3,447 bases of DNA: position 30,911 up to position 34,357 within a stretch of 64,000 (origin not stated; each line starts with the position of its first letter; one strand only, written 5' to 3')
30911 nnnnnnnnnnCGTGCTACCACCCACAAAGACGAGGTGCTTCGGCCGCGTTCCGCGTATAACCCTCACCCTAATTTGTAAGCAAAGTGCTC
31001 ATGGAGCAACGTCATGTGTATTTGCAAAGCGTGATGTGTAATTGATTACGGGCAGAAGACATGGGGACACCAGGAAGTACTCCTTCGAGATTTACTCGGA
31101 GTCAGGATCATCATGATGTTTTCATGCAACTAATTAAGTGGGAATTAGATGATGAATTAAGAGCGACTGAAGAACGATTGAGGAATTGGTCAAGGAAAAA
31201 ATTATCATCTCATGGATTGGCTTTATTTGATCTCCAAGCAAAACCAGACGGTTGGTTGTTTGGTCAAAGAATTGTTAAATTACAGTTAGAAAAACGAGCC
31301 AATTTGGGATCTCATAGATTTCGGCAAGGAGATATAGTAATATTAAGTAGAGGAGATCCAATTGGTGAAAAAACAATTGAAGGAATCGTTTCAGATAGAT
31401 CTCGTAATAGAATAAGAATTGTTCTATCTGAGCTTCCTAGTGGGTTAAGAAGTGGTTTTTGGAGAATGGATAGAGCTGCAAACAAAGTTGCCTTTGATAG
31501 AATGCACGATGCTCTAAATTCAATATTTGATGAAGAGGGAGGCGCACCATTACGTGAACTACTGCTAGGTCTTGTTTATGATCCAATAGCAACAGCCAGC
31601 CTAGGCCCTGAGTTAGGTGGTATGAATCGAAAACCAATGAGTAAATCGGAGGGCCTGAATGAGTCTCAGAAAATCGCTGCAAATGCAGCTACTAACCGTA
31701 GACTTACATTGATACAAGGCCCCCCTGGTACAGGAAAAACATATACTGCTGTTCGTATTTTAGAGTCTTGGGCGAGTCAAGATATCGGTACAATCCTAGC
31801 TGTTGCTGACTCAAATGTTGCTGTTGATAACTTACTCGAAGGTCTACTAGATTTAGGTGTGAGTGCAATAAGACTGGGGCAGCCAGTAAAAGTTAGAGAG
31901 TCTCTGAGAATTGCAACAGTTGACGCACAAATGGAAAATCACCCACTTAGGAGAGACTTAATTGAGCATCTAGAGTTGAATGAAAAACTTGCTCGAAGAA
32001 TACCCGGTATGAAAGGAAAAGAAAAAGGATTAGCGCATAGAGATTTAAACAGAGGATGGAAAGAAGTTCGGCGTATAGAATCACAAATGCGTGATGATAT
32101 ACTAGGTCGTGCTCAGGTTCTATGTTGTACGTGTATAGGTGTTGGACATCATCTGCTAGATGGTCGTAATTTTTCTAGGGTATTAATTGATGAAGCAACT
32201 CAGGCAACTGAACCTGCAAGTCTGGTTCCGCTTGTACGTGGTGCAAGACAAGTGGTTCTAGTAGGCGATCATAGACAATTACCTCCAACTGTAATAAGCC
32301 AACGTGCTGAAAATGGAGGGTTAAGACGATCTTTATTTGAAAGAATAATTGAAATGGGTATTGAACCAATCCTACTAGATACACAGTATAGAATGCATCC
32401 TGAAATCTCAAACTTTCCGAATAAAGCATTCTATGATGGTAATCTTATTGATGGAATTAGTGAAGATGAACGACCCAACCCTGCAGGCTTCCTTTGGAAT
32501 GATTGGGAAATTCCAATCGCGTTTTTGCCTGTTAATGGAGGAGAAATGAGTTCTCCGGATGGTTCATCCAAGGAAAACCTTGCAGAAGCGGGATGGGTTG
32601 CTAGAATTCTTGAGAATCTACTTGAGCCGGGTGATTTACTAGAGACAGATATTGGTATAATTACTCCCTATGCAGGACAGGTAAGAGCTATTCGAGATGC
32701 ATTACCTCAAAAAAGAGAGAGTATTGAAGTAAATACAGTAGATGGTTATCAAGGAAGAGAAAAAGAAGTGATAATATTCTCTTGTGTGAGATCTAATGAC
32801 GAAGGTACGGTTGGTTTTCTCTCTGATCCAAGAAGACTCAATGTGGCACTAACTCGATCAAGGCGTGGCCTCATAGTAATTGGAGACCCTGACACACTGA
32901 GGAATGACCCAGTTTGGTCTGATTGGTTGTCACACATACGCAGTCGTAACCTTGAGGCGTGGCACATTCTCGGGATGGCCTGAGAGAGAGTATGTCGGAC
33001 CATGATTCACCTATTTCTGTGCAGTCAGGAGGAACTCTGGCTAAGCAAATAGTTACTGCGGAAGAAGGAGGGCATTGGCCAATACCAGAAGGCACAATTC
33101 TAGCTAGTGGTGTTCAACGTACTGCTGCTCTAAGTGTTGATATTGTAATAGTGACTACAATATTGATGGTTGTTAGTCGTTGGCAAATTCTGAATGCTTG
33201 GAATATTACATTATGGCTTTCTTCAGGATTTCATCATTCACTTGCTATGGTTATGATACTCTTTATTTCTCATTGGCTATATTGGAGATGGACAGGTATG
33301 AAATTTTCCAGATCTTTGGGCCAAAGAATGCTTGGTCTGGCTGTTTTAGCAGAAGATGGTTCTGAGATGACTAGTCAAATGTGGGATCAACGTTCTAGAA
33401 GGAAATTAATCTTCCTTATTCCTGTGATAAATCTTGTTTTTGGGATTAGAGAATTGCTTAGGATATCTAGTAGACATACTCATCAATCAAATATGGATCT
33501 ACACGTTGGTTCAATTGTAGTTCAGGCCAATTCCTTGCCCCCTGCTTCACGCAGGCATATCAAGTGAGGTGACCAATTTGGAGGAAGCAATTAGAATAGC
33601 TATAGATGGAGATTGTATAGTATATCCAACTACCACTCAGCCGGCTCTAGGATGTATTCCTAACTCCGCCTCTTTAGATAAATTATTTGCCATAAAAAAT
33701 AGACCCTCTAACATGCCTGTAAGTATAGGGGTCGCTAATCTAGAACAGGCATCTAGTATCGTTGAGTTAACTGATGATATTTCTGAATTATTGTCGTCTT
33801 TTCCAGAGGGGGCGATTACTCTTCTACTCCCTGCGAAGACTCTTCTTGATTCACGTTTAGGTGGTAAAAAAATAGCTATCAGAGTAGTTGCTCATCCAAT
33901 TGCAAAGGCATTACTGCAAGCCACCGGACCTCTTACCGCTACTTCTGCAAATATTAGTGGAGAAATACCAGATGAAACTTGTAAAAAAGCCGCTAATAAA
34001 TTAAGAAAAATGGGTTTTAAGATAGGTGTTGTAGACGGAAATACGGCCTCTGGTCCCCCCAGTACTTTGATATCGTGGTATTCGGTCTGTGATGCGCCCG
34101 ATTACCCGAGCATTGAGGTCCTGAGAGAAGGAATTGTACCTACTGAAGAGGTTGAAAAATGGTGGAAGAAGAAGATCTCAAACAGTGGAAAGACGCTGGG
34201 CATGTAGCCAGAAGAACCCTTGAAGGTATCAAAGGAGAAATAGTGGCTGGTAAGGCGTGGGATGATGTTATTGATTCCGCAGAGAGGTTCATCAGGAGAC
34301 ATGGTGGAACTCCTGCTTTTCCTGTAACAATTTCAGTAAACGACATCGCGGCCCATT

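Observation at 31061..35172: Operon coupling an IGHMBP2/Upf1-like SF1B helicase to an RDD membrane protein, short YrdC/TsaC and MetAP2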

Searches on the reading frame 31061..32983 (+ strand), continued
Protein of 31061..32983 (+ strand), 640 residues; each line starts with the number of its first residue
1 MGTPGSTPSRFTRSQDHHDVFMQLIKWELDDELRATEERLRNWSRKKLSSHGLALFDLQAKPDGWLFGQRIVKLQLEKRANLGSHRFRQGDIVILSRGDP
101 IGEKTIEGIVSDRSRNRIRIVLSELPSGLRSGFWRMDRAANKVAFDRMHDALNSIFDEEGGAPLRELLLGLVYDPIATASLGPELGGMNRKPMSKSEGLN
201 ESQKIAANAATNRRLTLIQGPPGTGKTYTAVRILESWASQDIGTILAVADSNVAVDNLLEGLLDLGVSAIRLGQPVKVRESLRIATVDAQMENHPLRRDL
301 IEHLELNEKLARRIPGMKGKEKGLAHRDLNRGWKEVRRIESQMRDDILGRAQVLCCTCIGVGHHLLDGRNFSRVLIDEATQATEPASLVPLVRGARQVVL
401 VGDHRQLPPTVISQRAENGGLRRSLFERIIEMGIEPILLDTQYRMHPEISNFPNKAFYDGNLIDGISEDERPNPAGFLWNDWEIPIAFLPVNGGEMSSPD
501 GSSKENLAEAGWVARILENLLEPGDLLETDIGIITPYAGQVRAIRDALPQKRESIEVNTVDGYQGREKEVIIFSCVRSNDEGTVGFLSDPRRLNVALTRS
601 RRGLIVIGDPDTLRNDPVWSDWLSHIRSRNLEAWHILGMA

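Call 66: search_protein_families(library=ncbifam, proteins=[L045:113-2125:+, L053:3764-5773:+, L059:4782-6704:+, L094:4503-6455:+, L066:4920-6992:+, L076:4959-6881:+, P0142, P0123, P0127, P0287], max_evalue=1e-30)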
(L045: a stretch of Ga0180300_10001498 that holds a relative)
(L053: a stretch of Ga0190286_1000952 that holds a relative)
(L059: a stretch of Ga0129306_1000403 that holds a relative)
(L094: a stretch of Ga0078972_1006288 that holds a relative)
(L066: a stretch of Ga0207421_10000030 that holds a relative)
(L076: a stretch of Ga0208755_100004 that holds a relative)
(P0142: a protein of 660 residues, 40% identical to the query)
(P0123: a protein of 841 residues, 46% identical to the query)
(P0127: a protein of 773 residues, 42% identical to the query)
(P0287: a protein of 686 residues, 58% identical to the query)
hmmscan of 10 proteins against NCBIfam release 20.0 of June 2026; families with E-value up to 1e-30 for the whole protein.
L045:113-2125:+ (670 aa): 2 families
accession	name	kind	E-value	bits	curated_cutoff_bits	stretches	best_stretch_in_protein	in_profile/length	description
TIGR00376.1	TIGR00376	hypoth_equivalog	7.8e-211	701.9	348.9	1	19-666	1-634/639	IGHMBP2 family helicase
NF040671.1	PLuB_AAA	exception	6.6e-67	225.8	999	1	396-656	961-1245/1256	PLuB system helicase-like protein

L053:3764-5773:+ (669 aa): 2 families
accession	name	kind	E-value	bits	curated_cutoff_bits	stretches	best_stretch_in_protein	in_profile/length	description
TIGR00376.1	TIGR00376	hypoth_equivalog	2.2e-210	700.4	348.9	1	18-667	2-635/639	IGHMBP2 family helicase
NF040671.1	PLuB_AAA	exception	1.5e-72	244.6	999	1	436-657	1032-1246/1256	PLuB system helicase-like protein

L059:4782-6704:+ (640 aa): 2 families
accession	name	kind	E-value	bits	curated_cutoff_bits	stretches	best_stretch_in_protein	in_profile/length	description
TIGR00376.1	TIGR00376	hypoth_equivalog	3.3e-233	775.8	348.9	1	14-635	2-631/639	IGHMBP2 family helicase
NF040671.1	PLuB_AAA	exception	1.3e-66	224.8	999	1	372-630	955-1247/1256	PLuB system helicase-like protein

L094:4503-6455:+ (650 aa): 2 families
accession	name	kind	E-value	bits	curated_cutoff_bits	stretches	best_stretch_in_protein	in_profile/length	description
TIGR00376.1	TIGR00376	hypoth_equivalog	1.7e-240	799.8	348.9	1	15-647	1-633/639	IGHMBP2 family helicase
NF040671.1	PLuB_AAA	exception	3.3e-68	230.2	999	1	424-639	1033-1246/1256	PLuB system helicase-like protein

L066:4920-6992:+ (690 aa): 2 families
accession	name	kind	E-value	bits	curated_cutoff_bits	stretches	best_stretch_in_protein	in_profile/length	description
TIGR00376.1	TIGR00376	hypoth_equivalog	4.5e-210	699.4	348.9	1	40-684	1-632/639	IGHMBP2 family helicase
NF040671.1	PLuB_AAA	exception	7.4e-64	215.7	999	1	403-679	956-1248/1256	PLuB system helicase-like protein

L076:4959-6881:+ (640 aa): 2 families
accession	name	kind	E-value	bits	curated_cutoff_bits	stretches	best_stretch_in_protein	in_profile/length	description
TIGR00376.1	TIGR00376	hypoth_equivalog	3.7e-147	491.5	348.9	2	316-627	319-630/639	IGHMBP2 family helicase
NF040671.1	PLuB_AAA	exception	2.2e-72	244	999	1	301-627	900-1251/1256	PLuB system helicase-like protein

P0142 (660 aa): 2 families
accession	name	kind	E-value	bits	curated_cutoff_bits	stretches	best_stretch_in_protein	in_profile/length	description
TIGR00376.1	TIGR00376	hypoth_equivalog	2.2e-115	386.6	348.9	2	356-657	325-636/639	IGHMBP2 family helicase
NF040671.1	PLuB_AAA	exception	1.3e-49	168.5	999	1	224-645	810-1245/1256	PLuB system helicase-like protein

P0123 (841 aa): 2 families
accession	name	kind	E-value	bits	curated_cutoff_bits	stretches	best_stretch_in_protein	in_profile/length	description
TIGR00376.1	TIGR00376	hypoth_equivalog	4.8e-117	392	348.9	2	425-728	327-633/639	IGHMBP2 family helicase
NF040671.1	PLuB_AAA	exception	6.7e-50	169.5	999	1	431-719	922-1245/1256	PLuB system helicase-like protein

P0127 (773 aa): 2 families
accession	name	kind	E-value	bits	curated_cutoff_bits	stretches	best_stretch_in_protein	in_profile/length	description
TIGR00376.1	TIGR00376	hypoth_equivalog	2e-112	376.7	348.9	2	402-715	323-633/639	IGHMBP2 family helicase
NF040671.1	PLuB_AAA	exception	8.3e-53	179.1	999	1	186-706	745-1245/1256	PLuB system helicase-like protein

P0287 (686 aa): 2 families
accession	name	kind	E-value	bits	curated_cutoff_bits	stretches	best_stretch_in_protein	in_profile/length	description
TIGR00376.1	TIGR00376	hypoth_equivalog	5.6e-116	388.5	348.9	2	365-679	321-633/639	IGHMBP2 family helicase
NF040671.1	PLuB_AAA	exception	5.2e-53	179.8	999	1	405-671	958-1246/1256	PLuB system helicase-like protein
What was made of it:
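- On NCBIfam TIGR00376 'IGHMBP2 family helicase': This is marginal: canonical members score 699-800 bits (call 66).
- Closest known: Canonical prokaryotic IGHMBP2-family helicases. Different: This protein and all Poseidoniales orthologues score 388-395 bits in two stretches (call 66).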

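Call 67: search_solved_structures(query=L094:4503-6455:+, max_evalue=1e-40)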
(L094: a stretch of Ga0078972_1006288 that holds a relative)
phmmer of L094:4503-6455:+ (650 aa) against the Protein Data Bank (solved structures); distinct sequences matched with E-value up to 1e-40: 17.
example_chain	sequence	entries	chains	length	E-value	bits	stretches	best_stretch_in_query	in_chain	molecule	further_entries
4b3f_X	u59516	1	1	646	6.3e-83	282.6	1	325-645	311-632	DNA-BINDING PROTEIN SMUBP-2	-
4b3g_A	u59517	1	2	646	1.1e-82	281.8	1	324-645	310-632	DNA-BINDING PROTEIN SMUBP-2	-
8rd3_A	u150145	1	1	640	4.8e-62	213.6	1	338-648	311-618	ATP-dependent helicase NAM7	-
2xzl_A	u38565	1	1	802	1.2e-61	212.3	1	340-648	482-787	ATP-DEPENDENT HELICASE NAM7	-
9qdq_A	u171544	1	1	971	2.3e-61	211.3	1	340-648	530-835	ATP-dependent helicase NAM7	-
2xzo_A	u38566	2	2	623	4.3e-58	200.5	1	348-648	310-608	REGULATOR OF NONSENSE TRANSCRIPTS 1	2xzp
2gjk_A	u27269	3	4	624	4.4e-58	200.5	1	348-648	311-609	Regulator of nonsense transcripts 1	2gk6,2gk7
6ej5_A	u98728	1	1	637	4.7e-58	200.4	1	348-648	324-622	Regulator of nonsense transcripts 1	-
9qwn_A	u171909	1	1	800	7.6e-58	199.7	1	349-648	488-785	Isoform 2 of Regulator of nonsense transcripts 1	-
2wjv_A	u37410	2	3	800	7.6e-58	199.7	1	348-648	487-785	REGULATOR OF NONSENSE TRANSCRIPTS 1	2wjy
5eax_A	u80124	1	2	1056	1.5e-56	195.5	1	376-631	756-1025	DNA replication ATP-dependent helicase/nuclease DNA2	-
5eaw_A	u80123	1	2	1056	1.5e-56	195.5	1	376-631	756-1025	DNA replication ATP-dependent helicase/nuclease DNA2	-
5ean_A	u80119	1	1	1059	1.5e-56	195.4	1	376-631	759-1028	DNA replication ATP-dependent helicase/nuclease DNA2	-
8ftm_A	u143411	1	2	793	1.4e-44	155.9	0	215-643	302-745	5'-3' RNA helicase-like protein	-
8fth_A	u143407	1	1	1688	2e-43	152.2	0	216-643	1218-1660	5'-3' RNA helicase-like protein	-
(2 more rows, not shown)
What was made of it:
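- Closest known: IGHMBP2 / SMUBP-2 helicase domain. Different: Canonical prokaryotic TIGR00376 helicases are closer to IGHMBP2 than this protein is (283 bits, call 67).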

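Call 77: find_encoding_contigs(protein=P0128, flank=6000, max_places=1)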
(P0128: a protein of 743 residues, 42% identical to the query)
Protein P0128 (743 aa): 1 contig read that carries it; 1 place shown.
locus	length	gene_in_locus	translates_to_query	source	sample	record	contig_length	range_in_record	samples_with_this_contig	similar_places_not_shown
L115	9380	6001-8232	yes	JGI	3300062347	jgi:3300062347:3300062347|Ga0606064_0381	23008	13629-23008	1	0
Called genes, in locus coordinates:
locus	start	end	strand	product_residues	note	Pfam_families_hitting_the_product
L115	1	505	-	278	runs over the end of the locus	PF00501:AMP-binding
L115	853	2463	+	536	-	PF04124:Dor1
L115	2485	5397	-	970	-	PF00069:Pkinase, PF07714:PK_Tyr_Ser-Thr, PF00782:DSPc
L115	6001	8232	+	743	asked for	PF21138:SMUBP-2_HCS1_1B (faint), PF13086:AAA_11, PF13245:AAA_19, PF13604:AAA_30 (weak), PF13087:AAA_12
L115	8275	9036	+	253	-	-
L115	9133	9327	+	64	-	-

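Call 78: find_encoding_contigs(protein=P0362, flank=7000, max_places=1)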
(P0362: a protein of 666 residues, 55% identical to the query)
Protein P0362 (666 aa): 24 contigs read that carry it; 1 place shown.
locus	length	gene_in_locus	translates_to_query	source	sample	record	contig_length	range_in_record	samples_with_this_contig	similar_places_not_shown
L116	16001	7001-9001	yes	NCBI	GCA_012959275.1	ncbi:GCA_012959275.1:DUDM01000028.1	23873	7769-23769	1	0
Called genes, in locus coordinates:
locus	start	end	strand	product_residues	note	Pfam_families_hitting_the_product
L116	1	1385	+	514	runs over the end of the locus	-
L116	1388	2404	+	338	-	PF00752:XPG_N, PF00867:XPG_I, PF01367:5_3_exonuc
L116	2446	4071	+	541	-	-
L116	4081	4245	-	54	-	PF07432:Hc1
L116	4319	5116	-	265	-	-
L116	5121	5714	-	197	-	PF13302:Acetyltransf_3, PF00583:Acetyltransf_1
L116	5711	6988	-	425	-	-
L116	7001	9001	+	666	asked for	PF21138:SMUBP-2_HCS1_1B (weak), PF00580:UvrD-helicase (faint), PF13086:AAA_11, PF13245:AAA_19, PF13604:AAA_30, PF20720:nSTAND3 (weak), PF01443:Viral_helicase1 (faint), PF13087:AAA_12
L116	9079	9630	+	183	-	PF06271:RDD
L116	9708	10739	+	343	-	-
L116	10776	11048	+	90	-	-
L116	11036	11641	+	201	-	PF01300:Sua5_yciO_yrdC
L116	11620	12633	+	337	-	PF00557:Peptidase_M24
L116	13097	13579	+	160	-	PF07790:Pilin_N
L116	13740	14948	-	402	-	PF13506:Glyco_transf_21, PF00535:Glycos_transf_2, PF13641:Glyco_tranf_2_3, PF13632:Glyco_trans_2_3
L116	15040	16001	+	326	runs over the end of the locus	PF13579:Glyco_trans_4_4 (faint), PF13439:Glyco_transf_4 (faint), PF20706:GT4-conflict, PF00534:Glycos_transf_1, PF13692:Glyco_trans_1_4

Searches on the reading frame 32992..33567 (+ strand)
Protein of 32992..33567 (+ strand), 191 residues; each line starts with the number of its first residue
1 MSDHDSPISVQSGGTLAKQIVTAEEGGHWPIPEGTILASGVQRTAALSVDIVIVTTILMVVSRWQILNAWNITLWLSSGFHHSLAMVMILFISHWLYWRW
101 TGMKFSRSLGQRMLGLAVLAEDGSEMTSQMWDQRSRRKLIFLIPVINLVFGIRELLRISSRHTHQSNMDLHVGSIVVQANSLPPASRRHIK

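Call 3: search_protein_families(library=pfam, proteins=[window:32992-33567:+], max_evalue=0.01)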
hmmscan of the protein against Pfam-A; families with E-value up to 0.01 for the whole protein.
window:32992-33567:+ (191 aa): 1 family
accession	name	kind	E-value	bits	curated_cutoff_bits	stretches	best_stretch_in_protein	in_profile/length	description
PF06271.18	RDD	-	4.7e-09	37.1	24.1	1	38-169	2-133/137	RDD family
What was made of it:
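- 32992..33567 (+): RDD-family small membrane protein of 191 aa with three hydrophobic segments. It is the conserved downstream partner of the helicase. Pfam PF06271 37.1 bits (call 3).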

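Call 4: search_protein_families(library=ncbifam, proteins=[window:32992-33567:+], max_evalue=0.01)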
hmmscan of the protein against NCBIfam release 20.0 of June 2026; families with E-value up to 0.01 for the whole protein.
window:32992-33567:+ (191 aa): 0 families

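Call 25: search_protein_families(library=padloc, proteins=[window:32992-33567:+], max_evalue=0.001)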
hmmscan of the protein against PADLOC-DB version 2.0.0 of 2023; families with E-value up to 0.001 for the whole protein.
window:32992-33567:+ (191 aa): 0 families

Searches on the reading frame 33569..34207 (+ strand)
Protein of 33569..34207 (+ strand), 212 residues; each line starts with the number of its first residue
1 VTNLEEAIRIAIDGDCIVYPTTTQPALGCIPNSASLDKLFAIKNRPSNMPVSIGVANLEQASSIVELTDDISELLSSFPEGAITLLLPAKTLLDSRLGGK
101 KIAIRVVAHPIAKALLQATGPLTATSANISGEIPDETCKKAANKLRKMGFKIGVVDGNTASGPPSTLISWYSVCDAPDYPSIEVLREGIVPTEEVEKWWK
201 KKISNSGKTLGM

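Call 3: search_protein_families(library=pfam, proteins=[window:33569-34207:+], max_evalue=0.01)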
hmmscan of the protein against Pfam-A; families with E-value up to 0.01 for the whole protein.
window:33569-34207:+ (212 aa): 1 family
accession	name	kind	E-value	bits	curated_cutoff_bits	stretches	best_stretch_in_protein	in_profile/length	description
PF01300.24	Sua5_yciO_yrdC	-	3.9e-32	111.6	25.1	1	13-171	5-168/178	Telomere recombination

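Call 4: search_protein_families(library=ncbifam, proteins=[window:33569-34207:+], max_evalue=0.01)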
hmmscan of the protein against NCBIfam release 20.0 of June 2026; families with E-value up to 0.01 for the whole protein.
window:33569-34207:+ (212 aa): 2 families
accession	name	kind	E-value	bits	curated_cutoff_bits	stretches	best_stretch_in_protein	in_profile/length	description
TIGR00057.1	TIGR00057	equivalog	1.2e-31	109.5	123.2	1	3-197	10-199/202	L-threonylcarbamoyladenylate synthase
NF007919.1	PRK10634.1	equivalog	2e-18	66.5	175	1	13-159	7-157/176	L-threonylcarbamoyladenylate synthase type 1 TsaC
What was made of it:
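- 33569..34207 (+): Single-domain TsaC/YrdC (L-threonylcarbamoyladenylate synthase type). The start is GTG 33569 or TTG 33578. TIGR00057 109.5, below its cutoff of 123.2 (calls 3, 4).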

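Call 25: search_protein_families(library=padloc, proteins=[window:33569-34207:+], max_evalue=0.001)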
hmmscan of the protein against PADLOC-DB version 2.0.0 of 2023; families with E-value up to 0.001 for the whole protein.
window:33569-34207:+ (212 aa): 0 families
